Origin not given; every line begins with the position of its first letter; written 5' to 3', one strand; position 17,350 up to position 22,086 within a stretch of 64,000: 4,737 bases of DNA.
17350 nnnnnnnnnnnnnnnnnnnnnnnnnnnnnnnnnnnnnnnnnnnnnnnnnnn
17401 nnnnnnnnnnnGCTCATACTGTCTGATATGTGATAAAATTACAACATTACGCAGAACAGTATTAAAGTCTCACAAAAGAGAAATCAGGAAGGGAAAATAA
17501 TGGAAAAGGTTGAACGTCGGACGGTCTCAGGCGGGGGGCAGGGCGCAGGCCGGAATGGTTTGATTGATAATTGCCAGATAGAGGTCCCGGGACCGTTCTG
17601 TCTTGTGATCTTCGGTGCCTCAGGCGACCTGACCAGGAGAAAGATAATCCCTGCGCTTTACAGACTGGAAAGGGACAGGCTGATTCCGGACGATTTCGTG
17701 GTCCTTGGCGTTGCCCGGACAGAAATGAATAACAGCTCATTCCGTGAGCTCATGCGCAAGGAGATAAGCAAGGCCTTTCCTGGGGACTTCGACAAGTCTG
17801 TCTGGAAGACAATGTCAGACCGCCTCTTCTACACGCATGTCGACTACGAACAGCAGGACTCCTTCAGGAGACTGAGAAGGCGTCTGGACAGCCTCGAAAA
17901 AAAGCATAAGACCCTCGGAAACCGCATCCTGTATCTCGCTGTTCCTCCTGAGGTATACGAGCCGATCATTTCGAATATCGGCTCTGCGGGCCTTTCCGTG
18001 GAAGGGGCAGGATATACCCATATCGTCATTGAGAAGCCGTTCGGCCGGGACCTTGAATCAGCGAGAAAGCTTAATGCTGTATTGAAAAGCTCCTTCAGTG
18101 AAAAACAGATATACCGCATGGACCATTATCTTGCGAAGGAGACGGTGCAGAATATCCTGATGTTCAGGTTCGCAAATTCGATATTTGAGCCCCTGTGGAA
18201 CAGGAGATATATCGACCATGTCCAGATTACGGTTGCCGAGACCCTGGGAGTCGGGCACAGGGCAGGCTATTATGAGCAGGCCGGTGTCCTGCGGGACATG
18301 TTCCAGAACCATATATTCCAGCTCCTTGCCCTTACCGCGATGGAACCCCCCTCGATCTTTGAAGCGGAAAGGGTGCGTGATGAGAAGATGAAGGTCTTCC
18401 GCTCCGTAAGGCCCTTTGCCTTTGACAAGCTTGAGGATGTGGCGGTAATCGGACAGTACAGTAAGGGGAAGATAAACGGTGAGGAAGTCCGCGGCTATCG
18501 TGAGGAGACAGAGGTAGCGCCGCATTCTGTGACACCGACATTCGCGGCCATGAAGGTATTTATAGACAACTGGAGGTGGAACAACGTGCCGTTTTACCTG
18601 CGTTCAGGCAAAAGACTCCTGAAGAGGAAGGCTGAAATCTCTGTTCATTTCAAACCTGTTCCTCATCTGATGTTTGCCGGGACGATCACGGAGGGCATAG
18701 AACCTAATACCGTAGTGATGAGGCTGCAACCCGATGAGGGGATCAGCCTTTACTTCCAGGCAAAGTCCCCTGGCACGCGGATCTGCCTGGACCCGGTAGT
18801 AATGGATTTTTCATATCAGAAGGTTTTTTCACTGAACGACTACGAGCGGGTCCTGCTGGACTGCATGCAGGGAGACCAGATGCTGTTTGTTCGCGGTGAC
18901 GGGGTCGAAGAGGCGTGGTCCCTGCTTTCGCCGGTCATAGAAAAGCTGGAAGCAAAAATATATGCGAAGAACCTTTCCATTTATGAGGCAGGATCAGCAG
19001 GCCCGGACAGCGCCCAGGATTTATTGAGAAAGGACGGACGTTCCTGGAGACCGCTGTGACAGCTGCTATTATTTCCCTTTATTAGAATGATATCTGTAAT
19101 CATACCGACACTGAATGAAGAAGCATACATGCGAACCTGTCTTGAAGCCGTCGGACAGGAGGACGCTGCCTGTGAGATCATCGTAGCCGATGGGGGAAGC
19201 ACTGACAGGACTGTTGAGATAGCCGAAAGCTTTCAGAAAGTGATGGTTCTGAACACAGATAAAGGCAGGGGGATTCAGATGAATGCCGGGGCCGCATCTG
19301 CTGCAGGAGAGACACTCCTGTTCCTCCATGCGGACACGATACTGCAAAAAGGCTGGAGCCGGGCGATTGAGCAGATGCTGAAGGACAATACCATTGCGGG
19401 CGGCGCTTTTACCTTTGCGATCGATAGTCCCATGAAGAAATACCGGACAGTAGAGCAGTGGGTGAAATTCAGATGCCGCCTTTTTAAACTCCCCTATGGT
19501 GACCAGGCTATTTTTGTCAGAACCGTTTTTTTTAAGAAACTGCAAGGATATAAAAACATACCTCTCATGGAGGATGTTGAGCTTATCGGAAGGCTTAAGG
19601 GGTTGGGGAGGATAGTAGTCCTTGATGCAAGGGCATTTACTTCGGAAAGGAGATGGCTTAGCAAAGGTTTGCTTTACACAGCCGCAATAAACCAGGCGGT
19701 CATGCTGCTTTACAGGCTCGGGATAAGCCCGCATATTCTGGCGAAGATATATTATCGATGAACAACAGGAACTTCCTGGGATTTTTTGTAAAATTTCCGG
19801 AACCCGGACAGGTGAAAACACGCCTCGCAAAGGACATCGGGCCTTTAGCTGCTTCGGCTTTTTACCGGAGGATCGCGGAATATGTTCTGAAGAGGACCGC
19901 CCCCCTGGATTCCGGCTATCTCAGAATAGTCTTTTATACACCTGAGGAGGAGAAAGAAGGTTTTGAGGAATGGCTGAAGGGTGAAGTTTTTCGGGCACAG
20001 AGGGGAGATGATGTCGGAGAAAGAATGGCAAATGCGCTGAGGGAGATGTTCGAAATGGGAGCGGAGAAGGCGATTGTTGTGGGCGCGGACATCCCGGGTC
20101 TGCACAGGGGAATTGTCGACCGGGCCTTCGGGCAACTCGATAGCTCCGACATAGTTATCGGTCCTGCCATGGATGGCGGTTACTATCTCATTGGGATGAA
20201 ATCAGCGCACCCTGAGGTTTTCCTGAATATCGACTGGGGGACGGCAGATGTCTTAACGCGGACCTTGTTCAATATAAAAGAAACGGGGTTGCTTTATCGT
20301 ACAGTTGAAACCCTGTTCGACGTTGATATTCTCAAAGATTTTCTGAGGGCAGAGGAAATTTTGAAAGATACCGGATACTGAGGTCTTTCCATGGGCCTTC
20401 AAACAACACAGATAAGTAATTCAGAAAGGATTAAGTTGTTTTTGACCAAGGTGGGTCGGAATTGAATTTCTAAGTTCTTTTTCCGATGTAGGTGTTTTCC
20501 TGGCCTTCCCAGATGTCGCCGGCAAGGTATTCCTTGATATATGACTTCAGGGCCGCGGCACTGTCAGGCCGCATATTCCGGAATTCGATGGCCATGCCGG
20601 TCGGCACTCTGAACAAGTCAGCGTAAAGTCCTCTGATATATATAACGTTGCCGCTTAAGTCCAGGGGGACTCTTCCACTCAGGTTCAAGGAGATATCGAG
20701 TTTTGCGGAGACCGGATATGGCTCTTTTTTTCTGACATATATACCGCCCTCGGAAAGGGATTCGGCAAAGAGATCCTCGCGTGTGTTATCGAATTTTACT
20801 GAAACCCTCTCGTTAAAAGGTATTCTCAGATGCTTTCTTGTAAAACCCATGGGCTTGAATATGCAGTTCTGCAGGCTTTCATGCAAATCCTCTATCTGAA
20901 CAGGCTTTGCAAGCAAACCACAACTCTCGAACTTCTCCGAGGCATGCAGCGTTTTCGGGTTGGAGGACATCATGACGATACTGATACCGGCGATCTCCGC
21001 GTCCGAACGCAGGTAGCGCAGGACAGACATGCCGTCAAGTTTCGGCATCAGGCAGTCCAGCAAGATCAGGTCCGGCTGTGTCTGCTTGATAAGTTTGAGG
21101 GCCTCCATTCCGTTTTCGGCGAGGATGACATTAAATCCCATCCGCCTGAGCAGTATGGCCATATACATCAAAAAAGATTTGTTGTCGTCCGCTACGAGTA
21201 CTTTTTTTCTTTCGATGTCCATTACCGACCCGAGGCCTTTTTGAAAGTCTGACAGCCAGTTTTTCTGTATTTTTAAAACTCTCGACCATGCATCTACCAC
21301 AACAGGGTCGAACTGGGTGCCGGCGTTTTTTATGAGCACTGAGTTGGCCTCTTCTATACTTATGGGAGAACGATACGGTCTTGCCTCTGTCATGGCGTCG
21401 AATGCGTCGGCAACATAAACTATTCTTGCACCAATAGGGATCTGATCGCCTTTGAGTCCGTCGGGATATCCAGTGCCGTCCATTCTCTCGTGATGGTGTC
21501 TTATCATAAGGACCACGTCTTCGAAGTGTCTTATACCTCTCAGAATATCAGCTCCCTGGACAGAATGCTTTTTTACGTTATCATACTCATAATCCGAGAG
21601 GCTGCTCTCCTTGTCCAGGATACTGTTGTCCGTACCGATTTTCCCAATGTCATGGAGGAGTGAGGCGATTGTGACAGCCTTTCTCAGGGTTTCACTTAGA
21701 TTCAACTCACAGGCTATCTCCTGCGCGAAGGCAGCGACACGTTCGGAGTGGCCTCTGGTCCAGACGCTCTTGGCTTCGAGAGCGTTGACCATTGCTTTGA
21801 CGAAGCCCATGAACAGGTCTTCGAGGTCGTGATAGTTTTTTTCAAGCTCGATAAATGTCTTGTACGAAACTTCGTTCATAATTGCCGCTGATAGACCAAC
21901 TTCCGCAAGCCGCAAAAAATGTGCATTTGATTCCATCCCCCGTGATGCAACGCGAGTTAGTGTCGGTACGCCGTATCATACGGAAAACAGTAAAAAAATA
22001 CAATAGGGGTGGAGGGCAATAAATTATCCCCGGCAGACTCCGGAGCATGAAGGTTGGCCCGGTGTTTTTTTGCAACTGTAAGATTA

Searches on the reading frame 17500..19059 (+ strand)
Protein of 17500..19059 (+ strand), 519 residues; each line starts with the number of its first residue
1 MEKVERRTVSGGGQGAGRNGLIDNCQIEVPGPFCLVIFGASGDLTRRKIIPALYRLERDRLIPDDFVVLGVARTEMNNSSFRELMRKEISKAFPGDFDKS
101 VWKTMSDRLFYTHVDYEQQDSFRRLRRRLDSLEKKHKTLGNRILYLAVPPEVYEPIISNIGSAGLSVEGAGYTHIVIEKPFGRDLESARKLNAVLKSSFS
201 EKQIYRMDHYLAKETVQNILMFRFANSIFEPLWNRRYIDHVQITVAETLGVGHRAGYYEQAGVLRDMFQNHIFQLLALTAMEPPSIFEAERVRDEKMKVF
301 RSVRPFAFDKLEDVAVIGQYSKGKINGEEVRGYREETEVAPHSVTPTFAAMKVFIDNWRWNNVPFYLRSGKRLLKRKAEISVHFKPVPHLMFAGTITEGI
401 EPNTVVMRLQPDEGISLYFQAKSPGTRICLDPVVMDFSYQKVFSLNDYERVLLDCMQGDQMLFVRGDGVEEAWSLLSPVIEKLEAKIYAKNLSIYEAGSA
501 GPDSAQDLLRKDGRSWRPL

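Call 26: search_protein_families(library=pfam, proteins=[window:17500-19059:+], max_evalue=0.001)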
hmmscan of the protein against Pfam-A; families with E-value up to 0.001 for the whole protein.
window:17500-19059:+ (519 aa): 2 families
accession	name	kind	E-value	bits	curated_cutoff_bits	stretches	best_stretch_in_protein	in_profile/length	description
PF02781.21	G6PD_C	-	4.2e-119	397.4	27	1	220-517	1-296/296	Glucose-6-phosphate dehydrogenase, C-terminal domain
PF00479.28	G6PD_N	-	1.8e-62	211.7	22.1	1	36-218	1-183/183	Glucose-6-phosphate dehydrogenase, NAD binding domain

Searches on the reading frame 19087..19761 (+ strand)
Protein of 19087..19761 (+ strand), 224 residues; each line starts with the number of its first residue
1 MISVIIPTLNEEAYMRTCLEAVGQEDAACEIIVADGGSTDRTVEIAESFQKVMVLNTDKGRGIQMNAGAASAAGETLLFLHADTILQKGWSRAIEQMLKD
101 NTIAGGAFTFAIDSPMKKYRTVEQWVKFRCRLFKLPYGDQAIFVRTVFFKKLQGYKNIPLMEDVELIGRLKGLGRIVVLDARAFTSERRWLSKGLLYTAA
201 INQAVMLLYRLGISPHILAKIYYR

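Call 47: search_protein_families(library=pfam, proteins=[window:19087-19761:+], max_evalue=0.001)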
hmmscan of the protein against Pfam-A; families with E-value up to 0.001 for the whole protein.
window:19087-19761:+ (224 aa): 3 families
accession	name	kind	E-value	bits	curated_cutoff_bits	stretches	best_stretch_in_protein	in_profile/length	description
PF00535.33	Glycos_transf_2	-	5.4e-23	82.2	23.3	1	3-122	1-129/168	Glycosyl transferase family 2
PF10111.15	Glyco_tranf_2_2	-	1.7e-05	24.9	27.3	1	3-87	1-95/276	Glycosyltransferase like family 2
PF13641.12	Glyco_tranf_2_3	-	1.9e-05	25.3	27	1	2-100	3-113/230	Glycosyltransferase like family 2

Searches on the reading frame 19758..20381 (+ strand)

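Call 91: search_protein_families(library=pfam, proteins=[window:19758-20381:+], max_evalue=0.01)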
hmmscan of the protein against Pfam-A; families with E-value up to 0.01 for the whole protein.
window:19758-20381:+ (207 aa): 2 families
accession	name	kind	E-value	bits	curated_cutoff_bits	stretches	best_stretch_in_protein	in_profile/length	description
PF09837.15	DUF2064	-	5.9e-32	110.5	25.8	1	56-162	13-120/120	Uncharacterized protein conserved in bacteria (DUF2064)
PF01983.22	CofC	-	4.5e-05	23.2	22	1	89-150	74-136/217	Guanylyl transferase CofC like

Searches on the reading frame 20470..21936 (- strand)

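Call 26: search_protein_families(library=pfam, proteins=[window:20470-21936:-], max_evalue=0.001)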
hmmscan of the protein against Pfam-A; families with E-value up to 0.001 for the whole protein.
window:20470-21936:- (488 aa): 5 families
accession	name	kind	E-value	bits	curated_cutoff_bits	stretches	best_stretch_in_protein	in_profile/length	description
PF13487.12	HD_5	-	5.2e-41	140.7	27.2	1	48-213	2-170/170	HD domain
PF01966.28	HD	-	4e-23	82.4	22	1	62-182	3-116/116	HD domain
PF00072.30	Response_reg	-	1.9e-20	73.5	30.2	1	246-355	1-110/111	Response regulator receiver domain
PF07238.19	PilZ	-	2.4e-09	37.9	22.5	1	366-468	2-101/102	PilZ domain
PF08668.18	HDOD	-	3.7e-05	23.7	22.9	1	50-111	87-144/196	HDOD domain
